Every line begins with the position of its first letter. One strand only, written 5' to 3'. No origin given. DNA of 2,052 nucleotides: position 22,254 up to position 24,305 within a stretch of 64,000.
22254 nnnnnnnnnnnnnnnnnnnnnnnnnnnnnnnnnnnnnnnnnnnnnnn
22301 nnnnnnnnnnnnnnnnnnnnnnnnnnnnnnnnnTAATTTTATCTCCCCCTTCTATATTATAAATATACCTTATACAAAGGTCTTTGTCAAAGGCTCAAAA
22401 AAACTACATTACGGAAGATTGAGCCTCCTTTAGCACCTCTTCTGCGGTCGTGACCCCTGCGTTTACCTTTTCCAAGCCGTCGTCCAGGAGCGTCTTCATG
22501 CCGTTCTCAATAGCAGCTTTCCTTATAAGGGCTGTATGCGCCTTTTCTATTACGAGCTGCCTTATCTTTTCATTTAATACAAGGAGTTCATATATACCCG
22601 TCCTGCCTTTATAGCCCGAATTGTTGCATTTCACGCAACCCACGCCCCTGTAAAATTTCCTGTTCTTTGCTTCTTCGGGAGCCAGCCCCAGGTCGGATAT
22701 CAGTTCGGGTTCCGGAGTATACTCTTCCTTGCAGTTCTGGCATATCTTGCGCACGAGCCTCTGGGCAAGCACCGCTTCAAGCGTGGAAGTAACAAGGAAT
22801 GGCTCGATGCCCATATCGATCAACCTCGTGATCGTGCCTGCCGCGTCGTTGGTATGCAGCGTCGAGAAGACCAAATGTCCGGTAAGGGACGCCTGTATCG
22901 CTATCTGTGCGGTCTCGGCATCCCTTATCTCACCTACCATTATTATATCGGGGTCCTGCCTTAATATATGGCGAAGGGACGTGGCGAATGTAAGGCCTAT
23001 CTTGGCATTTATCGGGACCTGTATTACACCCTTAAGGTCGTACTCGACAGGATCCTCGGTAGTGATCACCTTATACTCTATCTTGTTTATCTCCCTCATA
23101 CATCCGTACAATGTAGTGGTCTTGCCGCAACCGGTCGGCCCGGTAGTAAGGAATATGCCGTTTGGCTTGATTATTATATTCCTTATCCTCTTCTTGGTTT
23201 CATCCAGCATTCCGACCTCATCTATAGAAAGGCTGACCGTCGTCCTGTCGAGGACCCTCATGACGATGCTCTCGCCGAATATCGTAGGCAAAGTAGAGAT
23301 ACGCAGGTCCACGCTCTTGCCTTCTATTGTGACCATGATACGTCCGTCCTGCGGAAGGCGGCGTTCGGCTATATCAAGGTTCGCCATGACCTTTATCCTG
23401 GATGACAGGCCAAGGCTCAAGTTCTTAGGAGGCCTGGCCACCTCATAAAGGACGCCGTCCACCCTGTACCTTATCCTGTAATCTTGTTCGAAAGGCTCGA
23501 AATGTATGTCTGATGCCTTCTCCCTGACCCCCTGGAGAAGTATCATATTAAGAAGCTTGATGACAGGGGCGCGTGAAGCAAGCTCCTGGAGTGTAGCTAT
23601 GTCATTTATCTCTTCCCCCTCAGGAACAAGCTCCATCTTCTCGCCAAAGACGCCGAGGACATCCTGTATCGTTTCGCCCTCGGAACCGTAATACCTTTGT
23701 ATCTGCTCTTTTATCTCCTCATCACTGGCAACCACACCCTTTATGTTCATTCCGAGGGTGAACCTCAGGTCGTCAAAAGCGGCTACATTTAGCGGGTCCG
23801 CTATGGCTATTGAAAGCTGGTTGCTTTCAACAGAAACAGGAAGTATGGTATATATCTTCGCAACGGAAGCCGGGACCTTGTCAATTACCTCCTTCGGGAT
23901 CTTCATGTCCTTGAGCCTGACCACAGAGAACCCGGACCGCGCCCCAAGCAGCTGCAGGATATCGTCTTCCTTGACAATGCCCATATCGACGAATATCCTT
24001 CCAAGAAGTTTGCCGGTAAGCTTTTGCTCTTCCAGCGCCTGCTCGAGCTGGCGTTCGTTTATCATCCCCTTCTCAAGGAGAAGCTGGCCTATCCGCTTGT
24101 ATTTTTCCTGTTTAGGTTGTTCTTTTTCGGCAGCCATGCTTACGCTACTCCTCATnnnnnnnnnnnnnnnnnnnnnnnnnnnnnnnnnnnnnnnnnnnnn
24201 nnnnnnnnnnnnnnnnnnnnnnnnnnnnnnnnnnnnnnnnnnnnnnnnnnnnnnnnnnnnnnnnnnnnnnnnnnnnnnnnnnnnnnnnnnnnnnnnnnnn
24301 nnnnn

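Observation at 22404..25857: Tandem MshEN-type c-di-GMP-receptor motifs on the secretion ATPases, with a stand-alone GGDEF cyclase at the window edge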

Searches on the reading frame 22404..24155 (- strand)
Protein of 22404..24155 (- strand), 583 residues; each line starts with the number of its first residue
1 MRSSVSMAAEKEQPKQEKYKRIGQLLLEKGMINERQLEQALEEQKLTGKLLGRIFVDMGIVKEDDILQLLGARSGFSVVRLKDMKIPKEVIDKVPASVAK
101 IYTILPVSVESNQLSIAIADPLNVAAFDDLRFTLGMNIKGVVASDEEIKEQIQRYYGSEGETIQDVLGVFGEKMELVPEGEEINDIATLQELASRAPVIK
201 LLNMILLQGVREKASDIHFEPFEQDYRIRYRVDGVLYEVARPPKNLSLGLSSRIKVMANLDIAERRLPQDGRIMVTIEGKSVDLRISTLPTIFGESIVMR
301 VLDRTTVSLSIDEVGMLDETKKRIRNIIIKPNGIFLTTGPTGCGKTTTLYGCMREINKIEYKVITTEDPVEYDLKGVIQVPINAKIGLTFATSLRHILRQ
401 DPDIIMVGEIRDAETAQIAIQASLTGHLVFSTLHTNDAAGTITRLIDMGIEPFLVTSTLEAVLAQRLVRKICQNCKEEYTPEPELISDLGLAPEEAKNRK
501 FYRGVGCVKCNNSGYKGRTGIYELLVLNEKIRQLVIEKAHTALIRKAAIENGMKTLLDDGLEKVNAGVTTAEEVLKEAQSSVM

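Call 3: search_protein_families(library=pfam, proteins=[window:22404-24155:-], max_evalue=0.01)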
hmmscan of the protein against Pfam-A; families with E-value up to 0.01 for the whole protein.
window:22404-24155:- (583 aa): 3 families
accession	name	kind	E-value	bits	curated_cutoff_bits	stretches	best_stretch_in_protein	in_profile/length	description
PF00437.27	T2SSE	-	5.7e-142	473.2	24.9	1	192-575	2-369/370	Type II/IV secretion system protein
PF05157.20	MshEN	-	2e-20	73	23.1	1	77-161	4-89/90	MshEN domain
PF13604.12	AAA_30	-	0.0017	18.5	27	0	321-364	7-50/191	AAA domain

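Call 18: find_homologous_proteins(query=window:22407-24155:-, max_evalue=1e-20)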
Query window:22407-24155:- (583 aa): 8000 proteins with E <= 1e-20 among 8000 candidates; the best 120 are listed.
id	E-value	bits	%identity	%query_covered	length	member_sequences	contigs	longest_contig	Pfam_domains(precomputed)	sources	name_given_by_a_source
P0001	0.0e+0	1235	99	99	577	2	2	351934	PF05157.21,PF00437.27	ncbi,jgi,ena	-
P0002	0.0e+0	1234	98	99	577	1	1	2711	PF05157.21,PF00437.27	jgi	-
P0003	0.0e+0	1232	98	99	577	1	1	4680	PF05157.21,PF00437.27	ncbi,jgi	ncbi:MAG: type II secretion system ATPase GspE [Candidatus Omnitrophota bacterium]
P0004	0.0e+0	1212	95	99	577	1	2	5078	PF05157.21,PF00437.27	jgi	-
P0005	0.0e+0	1160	91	99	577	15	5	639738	PF05157.21,PF00437.27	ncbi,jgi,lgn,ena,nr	ncbi:MAG TPA: type II secretion system ATPase GspE [Candidatus Omnitrophota bacterium]|nr:type II se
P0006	0.0e+0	1150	91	99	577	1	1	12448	PF05157.21,PF00437.27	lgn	-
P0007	0.0e+0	1125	87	99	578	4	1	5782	PF05157.21,PF00437.27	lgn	-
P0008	0.0e+0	1125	88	99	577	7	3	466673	PF05157.21,PF00437.27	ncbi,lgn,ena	-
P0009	0.0e+0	1120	88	99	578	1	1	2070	PF05157.21,PF00437.27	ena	-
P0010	0.0e+0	1115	87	99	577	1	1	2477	PF05157.21,PF00437.27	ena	-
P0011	0.0e+0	1114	87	99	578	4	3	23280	PF05157.21,PF00437.27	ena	-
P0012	0.0e+0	1107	86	99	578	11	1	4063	PF05157.21,PF00437.27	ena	-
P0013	0.0e+0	1096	85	99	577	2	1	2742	PF05157.21,PF00437.27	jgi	-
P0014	0.0e+0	1093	83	99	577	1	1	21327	PF05157.21,PF00437.27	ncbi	-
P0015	0.0e+0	1089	84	99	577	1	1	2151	PF05157.21,PF00437.27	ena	-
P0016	0.0e+0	1078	84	99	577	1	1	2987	PF05157.21,PF00437.27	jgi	-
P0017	0.0e+0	1070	82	99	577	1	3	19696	PF05157.21,PF00437.27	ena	-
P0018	0.0e+0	1068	82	99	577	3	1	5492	PF05157.21,PF00437.27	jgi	-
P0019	0.0e+0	1066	82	99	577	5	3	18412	PF05157.21,PF00437.27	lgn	-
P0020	0.0e+0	1064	82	99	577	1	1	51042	PF05157.21,PF00437.27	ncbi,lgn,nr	ncbi:MAG: type II secretion system ATPase GspE [Candidatus Omnitrophota bacterium]|nr:type II secret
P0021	0.0e+0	1063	82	99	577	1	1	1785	PF05157.21,PF00437.27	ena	-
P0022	0.0e+0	1061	80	99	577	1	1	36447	PF05157.21,PF00437.27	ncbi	ncbi:MAG: type II secretion system ATPase GspE [Candidatus Omnitrophota bacterium]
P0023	0.0e+0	1047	81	99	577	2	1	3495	PF05157.21,PF00437.27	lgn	-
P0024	0.0e+0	1039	80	99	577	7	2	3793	PF05157.21,PF00437.27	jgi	jgi:type IV pilus assembly protein PilB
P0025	0.0e+0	1026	80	98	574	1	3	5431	PF05157.21,PF00437.27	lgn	-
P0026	0.0e+0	1013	76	99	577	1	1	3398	PF05157.21,PF00437.27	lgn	-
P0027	4.7e-298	1007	77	98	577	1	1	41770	PF05157.21,PF00437.27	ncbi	-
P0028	6.1e-298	1007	77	99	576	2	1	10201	PF05157.21,PF00437.27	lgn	-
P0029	1.0e-297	1006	78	98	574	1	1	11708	PF05157.21,PF00437.27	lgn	-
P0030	6.6e-295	997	76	99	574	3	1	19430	PF05157.21,PF00437.27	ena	-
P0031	2.8e-294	995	77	98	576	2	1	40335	PF05157.21,PF00437.27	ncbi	-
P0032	3.9e-292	988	76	98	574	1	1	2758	PF05157.21,PF00437.27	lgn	-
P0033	5.4e-292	987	76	98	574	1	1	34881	PF05157.21,PF00437.27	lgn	-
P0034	9.8e-292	987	75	98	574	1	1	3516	PF05157.21,PF00437.27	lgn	-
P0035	3.9e-291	985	76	98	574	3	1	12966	PF05157.21,PF00437.27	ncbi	ncbi:MAG: type II secretion system ATPase GspE [Candidatus Omnitrophota bacterium]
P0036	2.2e-243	827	63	97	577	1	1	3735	PF05157.21,PF00437.27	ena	-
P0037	3.6e-243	826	63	97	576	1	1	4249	PF05157.21,PF00437.27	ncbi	-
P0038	1.8e-241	821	63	97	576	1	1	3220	PF05157.21,PF00437.27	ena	-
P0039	1.4e-240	818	64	97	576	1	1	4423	PF05157.21,PF00437.27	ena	-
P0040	6.1e-240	816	61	99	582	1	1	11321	PF05157.21,PF00437.27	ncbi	-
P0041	1.8e-239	814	62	99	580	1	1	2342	PF05157.21,PF00437.27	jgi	jgi:type IV pilus assembly protein PilB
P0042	2.4e-239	814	64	97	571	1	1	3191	PF05157.21,PF00437.27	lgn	-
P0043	4.9e-239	813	63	97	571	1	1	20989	PF05157.21,PF00437.27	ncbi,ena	-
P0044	5.1e-239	813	62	98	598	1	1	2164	PF05157.21,PF00437.27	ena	-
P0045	5.8e-239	812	62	99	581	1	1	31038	PF05157.21,PF00437.27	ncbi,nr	ncbi:MAG: type II secretion system ATPase GspE [Candidatus Omnitrophica bacterium]|nr:type II secret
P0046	7.8e-239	812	63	97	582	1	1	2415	PF05157.21,PF00437.27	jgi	-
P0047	9.4e-239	812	62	97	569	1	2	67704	PF05157.21,PF00437.27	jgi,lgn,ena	-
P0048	1.6e-238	811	62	98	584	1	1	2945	PF05157.21,PF00437.27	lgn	-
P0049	1.9e-238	811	62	97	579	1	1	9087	PF05157.21,PF00437.27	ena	-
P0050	2.5e-238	810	62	97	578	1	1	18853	PF05157.21,PF00437.27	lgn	-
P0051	9.7e-238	808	62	97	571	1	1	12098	PF05157.21,PF00437.27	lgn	-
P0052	1.3e-237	808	63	97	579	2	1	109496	PF05157.21,PF00437.27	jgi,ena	-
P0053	2.5e-237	807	63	97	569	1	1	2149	PF05157.21,PF00437.27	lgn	-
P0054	5.2e-237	806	63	98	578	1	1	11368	PF05157.21,PF00437.27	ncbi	-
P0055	6.7e-237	806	67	97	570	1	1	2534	PF05157.21,PF00437.27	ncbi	-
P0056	7.2e-237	805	62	98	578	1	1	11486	PF05157.21,PF00437.27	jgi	jgi:type IV pilus assembly protein PilB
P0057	7.7e-237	805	62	98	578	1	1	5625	PF05157.21,PF00437.27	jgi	jgi:type IV pilus assembly protein PilB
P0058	7.8e-237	805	62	97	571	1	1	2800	PF05157.21,PF00437.27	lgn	-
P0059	9.6e-237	805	62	97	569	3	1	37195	PF05157.21,PF00437.27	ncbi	-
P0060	1.3e-236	805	62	97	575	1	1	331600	PF05157.21,PF00437.27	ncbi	-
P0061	1.7e-236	804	62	97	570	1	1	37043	PF05157.21,PF00437.27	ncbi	ncbi:MAG: type II secretion system ATPase GspE [Candidatus Omnitrophota bacterium]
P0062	3.9e-236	803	63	97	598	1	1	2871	PF05157.21,PF00437.27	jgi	jgi:type IV pilus assembly protein PilB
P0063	1.4e-235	801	62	97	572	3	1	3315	PF05157.21,PF00437.27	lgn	-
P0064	1.6e-235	801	62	98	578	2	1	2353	PF05157.21,PF00437.27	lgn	-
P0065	9.3e-235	799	60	98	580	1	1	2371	PF05157.21,PF00437.27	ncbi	-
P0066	4.9e-234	796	62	98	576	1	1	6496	PF05157.21,PF00437.27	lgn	-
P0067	7.6e-234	795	62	97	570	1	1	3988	PF05157.21,PF00437.27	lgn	-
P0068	1.1e-233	795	62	96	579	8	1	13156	PF05157.21,PF00437.27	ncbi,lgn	-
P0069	1.2e-233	795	60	97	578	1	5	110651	PF05157.21,PF00437.27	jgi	jgi:type IV pilus assembly protein PilB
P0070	2.7e-233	794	62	96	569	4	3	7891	PF05157.21,PF00437.27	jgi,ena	-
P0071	3.3e-233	793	62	98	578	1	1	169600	PF05157.21,PF00437.27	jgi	-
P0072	1.3e-232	791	61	99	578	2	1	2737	PF05157.21,PF00437.27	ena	-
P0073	1.5e-232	791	62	97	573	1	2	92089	PF05157.21,PF00437.27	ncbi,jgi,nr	ncbi:MAG: type II secretion system ATPase GspE [Candidatus Omnitrophica bacterium]|nr:type II secret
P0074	1.6e-232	791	62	96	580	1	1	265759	PF05157.21,PF00437.27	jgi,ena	-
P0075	2.0e-232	791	61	97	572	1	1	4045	PF05157.21,PF00437.27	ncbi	-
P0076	2.8e-232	790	60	96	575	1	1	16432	PF05157.21,PF00437.27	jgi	jgi:type IV pilus assembly protein PilB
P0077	6.9e-232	789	61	96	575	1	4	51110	PF05157.21,PF00437.27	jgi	jgi:type IV pilus assembly protein PilB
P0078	1.0e-231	788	62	98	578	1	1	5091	PF05157.21,PF00437.27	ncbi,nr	ncbi:MAG: type II secretion system ATPase GspE [Candidatus Omnitrophica bacterium]|nr:type II secret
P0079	1.3e-231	788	60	96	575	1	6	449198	PF05157.21,PF00437.27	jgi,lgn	jgi:type IV pilus assembly protein PilB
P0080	1.9e-231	788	62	97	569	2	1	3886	PF05157.21,PF00437.27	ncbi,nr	ncbi:MAG: type II secretion system ATPase GspE [Candidatus Omnitrophota bacterium]|nr:type II secret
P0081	1.8e-230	784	61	96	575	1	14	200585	PF05157.21,PF00437.27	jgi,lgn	jgi:type IV pilus assembly protein PilB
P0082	3.4e-230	783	60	96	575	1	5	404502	PF05157.21,PF00437.27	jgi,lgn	jgi:type IV pilus assembly protein PilB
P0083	3.4e-230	783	61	98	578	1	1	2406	PF05157.21,PF00437.27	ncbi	-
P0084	6.8e-230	782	62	96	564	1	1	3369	PF05157.21,PF00437.27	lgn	-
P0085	9.5e-230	782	61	97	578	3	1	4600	PF05157.21,PF00437.27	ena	-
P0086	8.7e-229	779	59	96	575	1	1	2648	PF05157.21,PF00437.27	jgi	-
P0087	1.3e-228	778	60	96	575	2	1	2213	PF05157.21,PF00437.27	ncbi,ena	-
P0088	3.4e-228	777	60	96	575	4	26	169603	PF05157.21,PF00437.27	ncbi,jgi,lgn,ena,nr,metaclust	ncbi:MAG: type II secretion system ATPase GspE [Candidatus Kappaea frigidicola]|nr:type II secretion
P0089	4.2e-228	777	60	96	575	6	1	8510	PF05157.21,PF00437.27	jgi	-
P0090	6.4e-228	776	61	97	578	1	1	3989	PF05157.21,PF00437.27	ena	-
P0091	1.5e-227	775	59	98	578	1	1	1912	PF05157.21,PF00437.27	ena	-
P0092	6.1e-227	773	60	97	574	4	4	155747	PF05157.21,PF00437.27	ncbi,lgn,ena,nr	ncbi:MAG: type II secretion system ATPase GspE [Candidatus Omnitrophica bacterium]|nr:type II secret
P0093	6.3e-227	773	59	96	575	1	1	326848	PF05157.21,PF00437.27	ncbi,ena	-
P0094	1.2e-226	772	59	96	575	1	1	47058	PF05157.21,PF00437.27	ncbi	-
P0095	2.4e-226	771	60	97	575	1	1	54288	PF05157.21,PF00437.27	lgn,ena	-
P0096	1.2e-225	768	60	96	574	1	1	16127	PF05157.21,PF00437.27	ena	-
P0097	8.0e-224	762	60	96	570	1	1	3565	PF05157.21,PF00437.27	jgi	jgi:type IV pilus assembly protein PilB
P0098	1.7e-223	761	59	97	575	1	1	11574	PF05157.21,PF00437.27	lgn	-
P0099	2.1e-223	761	59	96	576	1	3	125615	PF05157.21,PF00437.27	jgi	jgi:type IV pilus assembly protein PilB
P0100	2.5e-222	757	60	96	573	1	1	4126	PF05157.21,PF00437.27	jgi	jgi:type IV pilus assembly protein PilB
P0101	2.1e-220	751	58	97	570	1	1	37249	PF05157.21,PF00437.27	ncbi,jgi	ncbi:MAG: type II secretion system ATPase GspE [Candidatus Omnitrophota bacterium]|jgi:type IV pilus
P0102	4.6e-220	750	59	97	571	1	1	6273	PF05157.21,PF00437.27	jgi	jgi:type IV pilus assembly protein PilB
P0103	3.3e-219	747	58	95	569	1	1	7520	PF05157.21,PF00437.27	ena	-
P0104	3.4e-219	747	58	95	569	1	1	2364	PF05157.21,PF00437.27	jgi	-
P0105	2.6e-218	744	58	97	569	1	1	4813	PF05157.21,PF00437.27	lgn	-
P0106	3.2e-218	744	59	95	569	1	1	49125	PF05157.21,PF00437.27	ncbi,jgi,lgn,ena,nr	ncbi:MAG: type II secretion system ATPase GspE [Candidatus Omnitrophica bacterium]|nr:type II secret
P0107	8.3e-218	743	59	97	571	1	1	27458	PF05157.21,PF00437.27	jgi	-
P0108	8.4e-218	743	59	97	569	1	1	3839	PF05157.21,PF00437.27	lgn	-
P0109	9.3e-218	742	59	96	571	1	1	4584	PF05157.21,PF00437.27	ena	-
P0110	1.0e-217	742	59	96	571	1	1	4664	PF05157.21,PF00437.27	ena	-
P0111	2.0e-217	741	57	95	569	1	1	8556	PF05157.21,PF00437.27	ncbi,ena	-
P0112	2.4e-217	741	60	96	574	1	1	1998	PF05157.21,PF00437.27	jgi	-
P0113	2.4e-217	741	58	96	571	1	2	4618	PF05157.21,PF00437.27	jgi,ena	-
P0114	3.8e-217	740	57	95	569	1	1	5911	PF05157.21,PF00437.27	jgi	-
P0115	4.4e-217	740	57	97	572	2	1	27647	PF05157.21,PF00437.27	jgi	-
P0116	4.6e-217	740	59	96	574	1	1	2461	PF05157.21,PF00437.27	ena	-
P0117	8.3e-217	739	60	96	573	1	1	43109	PF05157.21,PF00437.27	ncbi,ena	-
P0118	1.8e-216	738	60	96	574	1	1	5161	PF05157.21,PF00437.27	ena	-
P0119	3.2e-216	737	60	95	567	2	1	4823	PF05157.21,PF00437.27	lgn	-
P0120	3.8e-216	737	60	96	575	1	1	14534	PF05157.21,PF00437.27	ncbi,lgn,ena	-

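Call 19: find_encoding_contigs(protein=window:22407-24155:-, flank=10000, max_places=6)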
Protein window:22407-24155:- (583 aa): no gene with exactly this product is on record in the collection.

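Call 30: find_encoding_contigs(protein=window:22407-24137:-, flank=10000, max_places=4)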
Protein window:22407-24137:- (577 aa): 8 contigs read that carry it; 4 places shown.
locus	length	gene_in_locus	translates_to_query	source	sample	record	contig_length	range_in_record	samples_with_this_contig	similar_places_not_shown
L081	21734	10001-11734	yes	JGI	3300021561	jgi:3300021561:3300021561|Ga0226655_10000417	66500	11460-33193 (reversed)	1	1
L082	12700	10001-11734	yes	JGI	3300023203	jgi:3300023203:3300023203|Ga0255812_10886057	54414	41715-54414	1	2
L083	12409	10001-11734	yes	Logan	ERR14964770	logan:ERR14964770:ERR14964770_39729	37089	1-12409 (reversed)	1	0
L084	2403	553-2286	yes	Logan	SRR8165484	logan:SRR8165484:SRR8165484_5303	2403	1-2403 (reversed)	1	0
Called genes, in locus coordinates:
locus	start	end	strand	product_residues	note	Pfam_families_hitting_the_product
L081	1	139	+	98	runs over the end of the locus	PF02686:GatC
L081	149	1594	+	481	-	PF01425:Amidase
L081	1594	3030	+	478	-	PF02934:GatB_N, PF02637:GatB_Yqey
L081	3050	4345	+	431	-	PF22694:CtpB_N-like, PF00595:PDZ, PF13180:PDZ_2, PF17820:PDZ_6, PF03572:Peptidase_S41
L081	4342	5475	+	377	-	PF04748:Polysacc_deac_2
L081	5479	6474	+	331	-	PF00814:TsaD, PF22521:HypF_C_2 (weak)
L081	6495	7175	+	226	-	PF02308:MgtC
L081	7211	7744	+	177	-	PF04519:Bactofilin, PF12728:HTH_17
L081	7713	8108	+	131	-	PF12728:HTH_17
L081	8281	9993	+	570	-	PF05157:MshEN, PF00437:T2SSE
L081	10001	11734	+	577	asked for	PF05157:MshEN, PF00437:T2SSE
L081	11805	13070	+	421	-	PF28597:T2SSF_N, PF00482:T2SSF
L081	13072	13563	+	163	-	PF07963:N_methyl (weak), PF08334:T2SSG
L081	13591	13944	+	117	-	PF07963:N_methyl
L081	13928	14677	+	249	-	-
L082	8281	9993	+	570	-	PF05157:MshEN, PF00437:T2SSE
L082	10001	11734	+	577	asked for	PF05157:MshEN, PF00437:T2SSE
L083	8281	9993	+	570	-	PF05157:MshEN, PF00437:T2SSE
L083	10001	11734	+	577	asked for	PF05157:MshEN, PF00437:T2SSE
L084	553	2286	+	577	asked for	PF05157:MshEN, PF00437:T2SSE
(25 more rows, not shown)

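Call 58: search_protein_families(library=ncbifam, proteins=[window:22407-24137:-], max_evalue=1e-10)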
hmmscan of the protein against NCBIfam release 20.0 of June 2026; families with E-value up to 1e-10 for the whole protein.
window:22407-24137:- (577 aa): 15 families
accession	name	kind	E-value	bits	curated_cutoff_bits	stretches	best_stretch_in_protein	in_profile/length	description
TIGR02533.1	type_II_gspE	equivalog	3e-197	656.1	630.25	1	86-570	2-484/486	type II secretion system ATPase GspE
TIGR02538.1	type_IV_pilB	equivalog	1.5e-193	644.5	675.65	1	16-572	2-562/564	type IV-A pilus assembly ATPase PilB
NF007755.0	PRK10436.1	equivalog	7.7e-140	466.6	617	1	92-570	13-457/465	type II secretion system protein GspE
NF053534.1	T4PilAsmATPsTfpB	equivalog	9.9e-140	466.7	850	1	55-570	63-580/584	type IV pilus assembly ATPase TfpB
NF041000.1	ATPase_ComGA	equivalog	4.2e-80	268.6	300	1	199-463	3-266/267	competence type IV pilus ATPase ComGA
TIGR01420.1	pilT_fam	subfamily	4.5e-49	167.5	319.1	1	196-465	2-271/343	PilT/PilU family type 4a pilus ATPase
TIGR02525.1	plasmid_TraJ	equivalog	3.6e-24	85.4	368.3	1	316-442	139-272/372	plasmid transfer ATPase TraJ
TIGR02524.1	dot_icm_DotB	equivalog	1.3e-21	77.3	463.3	1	318-441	126-258/358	Dot/Icm type IV secretion system ATPase DotB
NF008411.1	PRK11234.1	equivalog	1.8e-18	66.3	1170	1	10-156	478-623/723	cyclic di-3',5'-guanylate-activated glycosyltransferase NfrB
NF053729.1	c-di-GMP_motif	domain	9.6e-18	63.7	38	1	15-65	1-51/53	cyclic di-GMP-binding domain-containing protein, MshE-related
NF012033.0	PRK15489.1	equivalog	4.5e-16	58.2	537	1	12-155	489-632/703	glycosyl transferase family protein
NF058587.1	archaellum_moto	equivalog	5.5e-15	55.1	550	1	321-462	270-417/527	archaellum flagellar ATPase motor FlaI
TIGR03819.1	heli_sec_ATPase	hypoth_equivalog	3e-13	49.7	373.15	1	287-455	138-313/340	TadA family conjugal transfer-associated ATPase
TIGR02782.1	TrbB_P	equivalog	4.7e-12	45.8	304.55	1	314-441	125-254/303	P-type conjugative transfer ATPase TrbB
TIGR02788.1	VirB11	equivalog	6.2e-11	41.9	249.95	0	315-444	134-267/308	P-type DNA transfer ATPase VirB11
